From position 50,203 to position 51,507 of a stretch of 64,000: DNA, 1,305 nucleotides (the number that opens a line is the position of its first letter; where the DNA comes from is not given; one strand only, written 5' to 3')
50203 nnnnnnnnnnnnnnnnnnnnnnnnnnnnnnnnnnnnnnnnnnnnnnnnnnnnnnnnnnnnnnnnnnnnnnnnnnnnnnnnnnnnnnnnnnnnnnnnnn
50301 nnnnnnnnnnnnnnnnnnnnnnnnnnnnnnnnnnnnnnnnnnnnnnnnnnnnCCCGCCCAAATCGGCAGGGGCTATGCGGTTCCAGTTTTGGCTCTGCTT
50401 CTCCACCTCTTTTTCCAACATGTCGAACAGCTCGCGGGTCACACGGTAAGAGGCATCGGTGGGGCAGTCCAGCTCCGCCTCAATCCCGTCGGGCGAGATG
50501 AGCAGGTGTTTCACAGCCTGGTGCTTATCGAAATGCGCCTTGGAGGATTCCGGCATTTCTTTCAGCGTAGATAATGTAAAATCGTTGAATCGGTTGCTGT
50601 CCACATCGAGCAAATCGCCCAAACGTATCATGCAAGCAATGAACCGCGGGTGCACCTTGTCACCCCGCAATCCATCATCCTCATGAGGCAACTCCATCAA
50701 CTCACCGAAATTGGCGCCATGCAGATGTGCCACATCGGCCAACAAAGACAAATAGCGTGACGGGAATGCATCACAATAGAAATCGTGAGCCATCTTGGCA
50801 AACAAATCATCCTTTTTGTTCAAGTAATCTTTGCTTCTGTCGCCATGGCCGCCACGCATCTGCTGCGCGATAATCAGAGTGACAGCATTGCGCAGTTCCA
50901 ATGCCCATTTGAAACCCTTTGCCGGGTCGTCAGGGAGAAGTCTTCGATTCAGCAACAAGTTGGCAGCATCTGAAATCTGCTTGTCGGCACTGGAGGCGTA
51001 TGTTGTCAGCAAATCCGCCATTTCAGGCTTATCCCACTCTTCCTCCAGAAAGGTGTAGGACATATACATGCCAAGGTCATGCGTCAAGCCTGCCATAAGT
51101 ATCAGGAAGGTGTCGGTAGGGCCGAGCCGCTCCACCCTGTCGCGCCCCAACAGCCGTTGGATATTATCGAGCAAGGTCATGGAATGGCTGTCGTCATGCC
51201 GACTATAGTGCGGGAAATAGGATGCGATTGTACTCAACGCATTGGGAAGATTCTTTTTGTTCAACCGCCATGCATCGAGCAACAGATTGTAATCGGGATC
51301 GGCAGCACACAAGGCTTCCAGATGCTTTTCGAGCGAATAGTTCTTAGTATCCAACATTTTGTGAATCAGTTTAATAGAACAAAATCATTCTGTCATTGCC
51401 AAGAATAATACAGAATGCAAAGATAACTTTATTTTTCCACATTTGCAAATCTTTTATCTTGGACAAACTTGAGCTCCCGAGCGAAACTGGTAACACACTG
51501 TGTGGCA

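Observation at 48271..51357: Stand-alone HD phosphohydrolase + Hsp90/MORC-type GHKL ATPase + unknown C-terminal half: candidate undescribed single-gene conflict/defence system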

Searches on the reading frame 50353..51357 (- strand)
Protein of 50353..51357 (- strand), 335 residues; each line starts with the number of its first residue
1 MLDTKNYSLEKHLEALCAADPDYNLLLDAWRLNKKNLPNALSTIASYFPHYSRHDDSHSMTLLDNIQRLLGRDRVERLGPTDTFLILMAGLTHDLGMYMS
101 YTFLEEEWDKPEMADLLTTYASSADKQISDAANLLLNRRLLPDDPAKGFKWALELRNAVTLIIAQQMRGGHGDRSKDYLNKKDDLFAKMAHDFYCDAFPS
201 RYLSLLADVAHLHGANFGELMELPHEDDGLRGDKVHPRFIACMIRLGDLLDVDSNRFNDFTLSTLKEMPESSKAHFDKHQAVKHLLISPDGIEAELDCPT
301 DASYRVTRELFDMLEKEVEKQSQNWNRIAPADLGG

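Call 66: search_solved_structures(query=A4, max_evalue=10, show_alignments=3)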
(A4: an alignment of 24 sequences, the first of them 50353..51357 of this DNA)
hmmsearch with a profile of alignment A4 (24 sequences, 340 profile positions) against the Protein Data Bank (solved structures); distinct sequences matched with E-value up to 10: 20.
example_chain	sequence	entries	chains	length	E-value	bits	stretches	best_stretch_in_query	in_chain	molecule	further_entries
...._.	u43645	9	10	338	0.0092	18.3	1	31-94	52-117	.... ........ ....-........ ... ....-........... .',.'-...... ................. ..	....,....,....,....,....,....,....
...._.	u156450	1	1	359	0.01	18.1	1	31-94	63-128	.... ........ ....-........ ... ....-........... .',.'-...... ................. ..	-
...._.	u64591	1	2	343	0.012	17.9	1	35-98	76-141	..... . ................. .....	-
5vyd_A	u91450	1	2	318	0.012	17.9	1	15-95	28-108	Phosphodiesterase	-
5g2b_A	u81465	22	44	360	0.013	17.8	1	35-98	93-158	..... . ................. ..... | PHOSPHODIESTERASE B1 | Phosphodiesterase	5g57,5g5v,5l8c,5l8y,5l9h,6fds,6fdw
4phl_A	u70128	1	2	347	0.013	17.8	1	35-95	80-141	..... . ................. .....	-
7d7p_A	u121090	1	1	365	0.014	17.7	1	15-95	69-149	Phosphodiesterase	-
5h2q_A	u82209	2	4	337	0.027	16.7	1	35-95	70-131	Phosphodiesterase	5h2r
4asw_C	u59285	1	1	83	0.093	15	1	42-93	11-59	UBIQUITIN-LIKE PROTEIN MDY2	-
3zdm_C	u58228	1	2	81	0.096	14.9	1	45-93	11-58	UBIQUITIN-LIKE PROTEIN MDY2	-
4goc_A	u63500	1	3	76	0.099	14.9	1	46-93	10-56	Golgi to ER traffic protein 5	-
2lxc_A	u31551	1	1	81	0.12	14.6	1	46-93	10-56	Ubiquitin-like protein MDY2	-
4a20_A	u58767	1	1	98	0.19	14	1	36-93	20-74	UBIQUITIN-LIKE PROTEIN MDY2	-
9ns5_C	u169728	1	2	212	0.22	13.7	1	33-93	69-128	Ubiquitin-like protein MDY2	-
8bpy_A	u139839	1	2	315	0.38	13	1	25-197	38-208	High affinity cGMP-specific 3',5'-cyclic phosphodiesterase 9A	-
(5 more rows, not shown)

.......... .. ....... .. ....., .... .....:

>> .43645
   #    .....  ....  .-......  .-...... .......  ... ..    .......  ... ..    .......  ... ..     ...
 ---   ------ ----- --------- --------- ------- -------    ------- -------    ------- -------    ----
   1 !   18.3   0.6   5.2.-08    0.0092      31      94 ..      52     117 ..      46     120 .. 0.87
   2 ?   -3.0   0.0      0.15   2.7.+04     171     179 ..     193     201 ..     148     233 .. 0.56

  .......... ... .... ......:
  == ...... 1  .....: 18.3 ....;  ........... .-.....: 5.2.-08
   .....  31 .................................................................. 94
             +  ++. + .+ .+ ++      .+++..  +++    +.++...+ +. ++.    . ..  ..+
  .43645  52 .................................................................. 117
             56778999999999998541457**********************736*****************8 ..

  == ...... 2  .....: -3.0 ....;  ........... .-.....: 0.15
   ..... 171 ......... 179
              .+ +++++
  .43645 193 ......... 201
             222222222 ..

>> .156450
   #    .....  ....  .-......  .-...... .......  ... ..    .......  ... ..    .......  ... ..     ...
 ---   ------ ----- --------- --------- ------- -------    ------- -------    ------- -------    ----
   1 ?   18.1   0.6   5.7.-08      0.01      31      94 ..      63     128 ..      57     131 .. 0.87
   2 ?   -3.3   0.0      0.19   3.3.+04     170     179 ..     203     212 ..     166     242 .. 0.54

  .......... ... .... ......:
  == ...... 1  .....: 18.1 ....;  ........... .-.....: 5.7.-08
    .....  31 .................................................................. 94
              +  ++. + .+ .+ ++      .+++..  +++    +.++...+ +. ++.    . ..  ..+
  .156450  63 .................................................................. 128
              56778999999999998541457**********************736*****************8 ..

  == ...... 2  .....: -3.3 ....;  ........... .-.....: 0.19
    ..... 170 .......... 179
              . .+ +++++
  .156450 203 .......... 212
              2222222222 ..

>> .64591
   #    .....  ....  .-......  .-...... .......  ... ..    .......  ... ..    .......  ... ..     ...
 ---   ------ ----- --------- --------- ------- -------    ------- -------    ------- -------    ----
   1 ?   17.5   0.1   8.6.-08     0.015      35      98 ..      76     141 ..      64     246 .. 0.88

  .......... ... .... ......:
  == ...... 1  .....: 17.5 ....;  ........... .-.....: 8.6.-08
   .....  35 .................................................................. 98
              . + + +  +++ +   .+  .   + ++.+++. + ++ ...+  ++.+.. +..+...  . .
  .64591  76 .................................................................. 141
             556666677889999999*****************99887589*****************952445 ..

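Call 93: search_protein_families(library=pfam, alignment_id=A4, max_evalue=1)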
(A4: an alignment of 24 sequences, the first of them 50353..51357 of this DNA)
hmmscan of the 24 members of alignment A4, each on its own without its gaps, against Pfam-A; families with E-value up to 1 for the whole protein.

A. member 1, window:50353-51357:- (335 aa): 4 families
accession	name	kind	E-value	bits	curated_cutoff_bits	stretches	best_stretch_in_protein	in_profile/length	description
PF24391.1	HD-CE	-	2.6e-46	158.9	27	1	48-319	1-262/263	HD-CE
PF23130.1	IcmW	-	0.0086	16.7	27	1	54-139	35-117/144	IcmW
PF01966.28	HD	-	0.062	14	22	1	74-123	20-72/116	HD domain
PF07351.18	DUF1480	-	0.067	13.7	25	1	10-61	25-77/78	Protein of unknown function (DUF1480)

B. families by the number of members that match (of 24 scanned): 23 families
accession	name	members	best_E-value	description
PF24391.1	HD-CE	24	6.9e-53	HD-CE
PF01966.28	HD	21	0.00026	HD domain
PF00233.25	PDEase_I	6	0.039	3'5'-cyclic nucleotide phosphodiesterase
PF18609.8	SAM_Exu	4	0.059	Exuperantia SAM-like domain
PF23130.1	IcmW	3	0.0086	IcmW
PF07351.18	DUF1480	3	0.033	Protein of unknown function (DUF1480)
PF22099.1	MRS2-like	2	0.012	Magnesium transporter MRS2-like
PF02431.20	Chalcone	2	0.11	Chalcone-flavanone isomerase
PF13062.12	DUF3924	1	0.0021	Protein of unknown function (DUF3924)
PF14989.11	CCDC32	1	0.041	Coiled-coil domain containing 32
PF09724.14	Dcc1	1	0.046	Sister chromatid cohesion protein Dcc1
PF05026.18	DCP2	1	0.05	Dcp2, box A domain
PF19902.4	DUF6375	1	0.063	Family of unknown function (DUF6375)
PF20744.3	gp37_trimer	1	0.064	Tail fibre protein gp37 trimerization region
PF07411.17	DUF1508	1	0.078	Domain of unknown function (DUF1508)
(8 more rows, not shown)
